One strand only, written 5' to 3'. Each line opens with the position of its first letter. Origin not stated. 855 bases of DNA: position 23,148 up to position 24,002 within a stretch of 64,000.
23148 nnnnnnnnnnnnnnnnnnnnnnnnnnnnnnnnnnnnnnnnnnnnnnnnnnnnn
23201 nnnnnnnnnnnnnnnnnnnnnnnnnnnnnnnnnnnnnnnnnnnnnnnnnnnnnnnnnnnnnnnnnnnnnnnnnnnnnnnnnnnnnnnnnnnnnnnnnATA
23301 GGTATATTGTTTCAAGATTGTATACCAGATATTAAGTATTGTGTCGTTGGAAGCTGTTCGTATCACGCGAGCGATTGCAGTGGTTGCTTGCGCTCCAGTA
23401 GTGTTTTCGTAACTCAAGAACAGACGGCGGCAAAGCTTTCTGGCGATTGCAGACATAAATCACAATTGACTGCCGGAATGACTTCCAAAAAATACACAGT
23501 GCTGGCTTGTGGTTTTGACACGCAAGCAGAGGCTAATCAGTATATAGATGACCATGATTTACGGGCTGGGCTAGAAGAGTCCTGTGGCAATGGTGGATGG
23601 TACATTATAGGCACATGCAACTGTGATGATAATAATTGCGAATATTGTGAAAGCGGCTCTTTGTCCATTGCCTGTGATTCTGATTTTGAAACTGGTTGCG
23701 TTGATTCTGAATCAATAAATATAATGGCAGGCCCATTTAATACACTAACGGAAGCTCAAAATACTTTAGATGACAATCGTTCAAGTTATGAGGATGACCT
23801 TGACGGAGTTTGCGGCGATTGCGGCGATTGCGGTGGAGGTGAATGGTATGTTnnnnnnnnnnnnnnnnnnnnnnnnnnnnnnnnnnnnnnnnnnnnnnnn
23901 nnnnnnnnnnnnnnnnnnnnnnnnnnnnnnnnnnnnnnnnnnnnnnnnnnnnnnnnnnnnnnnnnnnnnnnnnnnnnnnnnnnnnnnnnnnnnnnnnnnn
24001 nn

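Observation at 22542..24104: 520-aa hyper-Cys, acidic protein with an internally repeated module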

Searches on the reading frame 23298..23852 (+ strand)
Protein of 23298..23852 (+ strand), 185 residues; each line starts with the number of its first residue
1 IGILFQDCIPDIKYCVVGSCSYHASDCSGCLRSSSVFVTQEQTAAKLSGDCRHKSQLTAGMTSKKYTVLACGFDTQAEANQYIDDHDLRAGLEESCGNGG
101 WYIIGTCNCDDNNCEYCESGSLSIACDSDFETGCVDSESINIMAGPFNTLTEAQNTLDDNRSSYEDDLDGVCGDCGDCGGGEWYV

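Call 40: search_protein_families(library=pfam, alignment_id=A4, max_evalue=10)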
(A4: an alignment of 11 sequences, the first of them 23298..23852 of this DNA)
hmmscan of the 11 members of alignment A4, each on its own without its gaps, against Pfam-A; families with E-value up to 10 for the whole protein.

A. member 1, window:23298-23852:+ (185 aa): 2 families
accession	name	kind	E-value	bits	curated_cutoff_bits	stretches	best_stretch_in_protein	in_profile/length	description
PF18799.6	LPD5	-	0.0038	17.9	27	1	62-87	76-101/144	Large polyvalent protein-associated domain 5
PF05036.18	SPOR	-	0.23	12.2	21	0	64-84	42-62/76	SPOR domain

B. families by the number of members that match (of 11 scanned): 12 families
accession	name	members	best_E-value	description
PF18799.6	LPD5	10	2.1e-07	Large polyvalent protein-associated domain 5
PF11140.13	DUF2913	3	0.02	Protein of unknown function (DUF2913)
PF14657.12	Arm-DNA-bind_4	3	0.1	Arm DNA-binding domain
PF05036.18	SPOR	2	0.0078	SPOR domain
PF11534.13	HTHP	1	0.0045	Hexameric tyrosine-coordinated heme protein (HTHP)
PF16514.10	NADH-UOR_E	1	0.025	putative NADH-ubiquinone oxidoreductase chain E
PF10157.14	BORCS6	1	0.062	BLOC-1-related complex sub-unit 6 C-terminal helix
PF25605.1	Phage_80a_gp11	1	0.083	Phage 80a gp11 protein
PF20956.2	DUF4931_C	1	0.23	Domain of unknown function (DUF4931) C-terminal domain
PF19837.4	DUF6316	1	0.25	Domain of unknown function (DUF6316)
PF08583.15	Cmc1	1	0.27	Cytochrome c oxidase biogenesis protein Cmc1 like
PF25021.1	TEN_NHL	1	0.73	Teneurin NHL domain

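Call 50: predict_structure(alignment_id=A4)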
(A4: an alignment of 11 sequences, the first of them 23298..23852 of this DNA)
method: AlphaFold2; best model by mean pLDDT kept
length: 185 residues; sequences in the alignment: 11
mean_pLDDT: 81.3   pTM: 0.68
mean pLDDT of the five models: 81.3, 80.2, 79.9, 79.3, 78.9
residues with pLDDT >= 90: 66; 70-90: 86; 50-70: 16; < 50: 17
segments of 3 or more residues with pLDDT < 50: 1-5, 175-185
pLDDT, mean of each block of 10 residues (from residue 1): 51 90 84 90 81 64 84 93 90 83 92 81 91 86 91 94 89 53 37
secondary structure, 60 per line:
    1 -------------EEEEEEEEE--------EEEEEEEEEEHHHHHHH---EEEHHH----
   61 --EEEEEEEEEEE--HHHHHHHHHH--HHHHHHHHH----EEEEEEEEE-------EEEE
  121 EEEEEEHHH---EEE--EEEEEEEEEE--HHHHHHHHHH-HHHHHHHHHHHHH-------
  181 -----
elements in order: E14-22 E31-40 H41-47 E51-53 E63-73 H76-85 H88-96 E101-109 E117-126 E133-135 E138-147 H150-159 H161-173

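Call 54: fold_search(model_id=the predicted structure, library=pdb)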
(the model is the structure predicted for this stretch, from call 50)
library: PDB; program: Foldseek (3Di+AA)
matches with E <= 10: 131; with E <= 0.001: 0
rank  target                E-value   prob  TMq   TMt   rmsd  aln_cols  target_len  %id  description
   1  9rvu_BU               1.6e-01  0.13  0.21  0.21  13.3       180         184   10  in situ S. pombe hibernating ribosome after 7 days of glucose depletion (released 2026-04-01)
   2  8bsi_LJ               4.7e-01  0.07  0.17  0.18  13.6       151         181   13  Giardia ribosome chimeric hybrid-like GDP+Pi bound state (B1) (released 2023-03-15)
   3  6zu5_LH0              1.2e+00  0.04  0.17  0.17  12.5       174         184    9  Structure of the Paranosema locustae ribosome in complex with Lso2 (released 2020-11-04)
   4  9h3g_Ia               1.3e+00  0.05  0.19  0.19  13.2       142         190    8  Structure of the Arabidopsis thaliana 80S ribosome in complex with P- and E-site tRNAs and mRNA (released 2026-02-04)
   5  7pwg_H                1.3e+00  0.04  0.18  0.18  13.5       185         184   10  Cryo-EM structure of large subunit of Giardia lamblia ribosome at 2.7 A resolution (released 2022-04-20)
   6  8q5i_q                1.3e+00  0.03  0.17  0.17  13.3       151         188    9  Structure of Candida albicans 80S ribosome in complex with cephaeline (released 2023-09-13)
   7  1t6y_A                1.4e+00  0.07  0.18  0.13   9.6        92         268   12  Crystal structure of ADP, AMP, and FMN bound TM379 (released 2004-08-10)
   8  8pv1_LH               1.4e+00  0.04  0.18  0.18  13.0       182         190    7  Chaetomium thermophilum pre-60S State 6 - pre-5S rotation - L1 intermediate - composite structure (released 2023-11-15)
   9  8v83_H                1.7e+00  0.04  0.19  0.19  13.4       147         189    6  60S ribosome biogenesis intermediate (Dbp10 pre-catalytic structure - Overall map) (released 2024-05-01)
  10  7r81_U1               1.8e+00  0.03  0.15  0.15  15.2       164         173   11  Structure of the translating Neurospora crassa ribosome arrested by cycloheximide (released 2021-12-01)
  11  6ykx                  1.8e+00  0.01  0.12  0.04  14.2       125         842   10  Neisseria gonorrhoeae Leucyl-tRNA Synthetase in Complex with Compound 11j (released 2020-12-02)
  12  9j9h_H                1.9e+00  0.04  0.21  0.21  13.3       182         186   11  High-resolution cryo-EM structure of the Plasmodium falciparum 80S ribosome bound to RACK1 and E-tRNA (released 2025-06-04)
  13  8jiv_CH               1.9e+00  0.02  0.15  0.15  14.0       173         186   10  Atomic structure of wheat ribosome reveals unique features of the plant ribosomes (released 2024-03-27)
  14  9bly_A                1.9e+00  0.02  0.11  0.01  21.8       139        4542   13  Composite structure of full-length human dynein-1 in phi-particle conformation (released 2025-04-23)
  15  6ylg_H                2.0e+00  0.04  0.20  0.20  13.1       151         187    6  Rix1-Rea1 pre-60S particle - 60S core, body 1 (rigid body refinement) (released 2020-07-29)
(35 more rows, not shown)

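Call 59: fold_search(model_id=the predicted structure, library=viral)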
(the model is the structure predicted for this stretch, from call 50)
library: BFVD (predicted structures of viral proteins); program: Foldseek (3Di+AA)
matches with E <= 10: 289; with E <= 0.001: 0
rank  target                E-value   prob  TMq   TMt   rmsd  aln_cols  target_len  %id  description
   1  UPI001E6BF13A         1.1e-01  0.98  0.25  0.72   3.5        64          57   17  (no name look-up for this kind of identifier)
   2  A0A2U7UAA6            1.5e-01  0.72  0.26  0.31   5.9       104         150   13  Uncharacterized protein [Pandoravirus quercus]
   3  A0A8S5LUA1            1.6e-01  0.06  0.13  0.10  20.9       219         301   14  Uncharacterized protein [Myoviridae sp. ctwmI4]
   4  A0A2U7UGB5            1.7e-01  0.28  0.21  0.17  14.8       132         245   12  Fascin-like protein [Pandoravirus macleodensis]
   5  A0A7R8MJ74            1.8e-01  0.77  0.25  0.44   5.1        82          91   15  (no name in the UniProt tables at hand)
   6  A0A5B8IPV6            2.4e-01  0.41  0.23  0.29  16.7       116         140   12  Transmembrane protein [Mimiviridae sp. ChoanoV1]
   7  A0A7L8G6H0            2.7e-01  0.20  0.25  0.30  20.6       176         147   11  (no name in the UniProt tables at hand)
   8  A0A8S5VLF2            3.2e-01  0.09  0.17  0.06  22.2       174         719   13  (no name in the UniProt tables at hand)
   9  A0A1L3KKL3            3.6e-01  0.05  0.13  0.06  23.9       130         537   11  (no name in the UniProt tables at hand)
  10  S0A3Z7                3.6e-01  0.04  0.13  0.19  17.8       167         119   11  Uncharacterized protein [Cellulophaga phage phi14:2]
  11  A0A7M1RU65            3.9e-01  0.02  0.10  0.10  19.8       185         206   11  Uncharacterized protein [uncultured phage cr130_1]
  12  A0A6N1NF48            4.1e-01  0.23  0.20  0.23   9.9        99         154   12  Putative ORFan [Tupanvirus deep ocean]
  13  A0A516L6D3            5.2e-01  0.03  0.14  0.09  20.7       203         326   10  (no name in the UniProt tables at hand)
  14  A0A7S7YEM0            5.8e-01  0.41  0.22  0.36  10.3        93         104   13  Uncharacterized protein [Medusavirus stheno T3]
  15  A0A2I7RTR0            6.2e-01  0.05  0.15  0.11  26.0       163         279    7  (no name in the UniProt tables at hand)
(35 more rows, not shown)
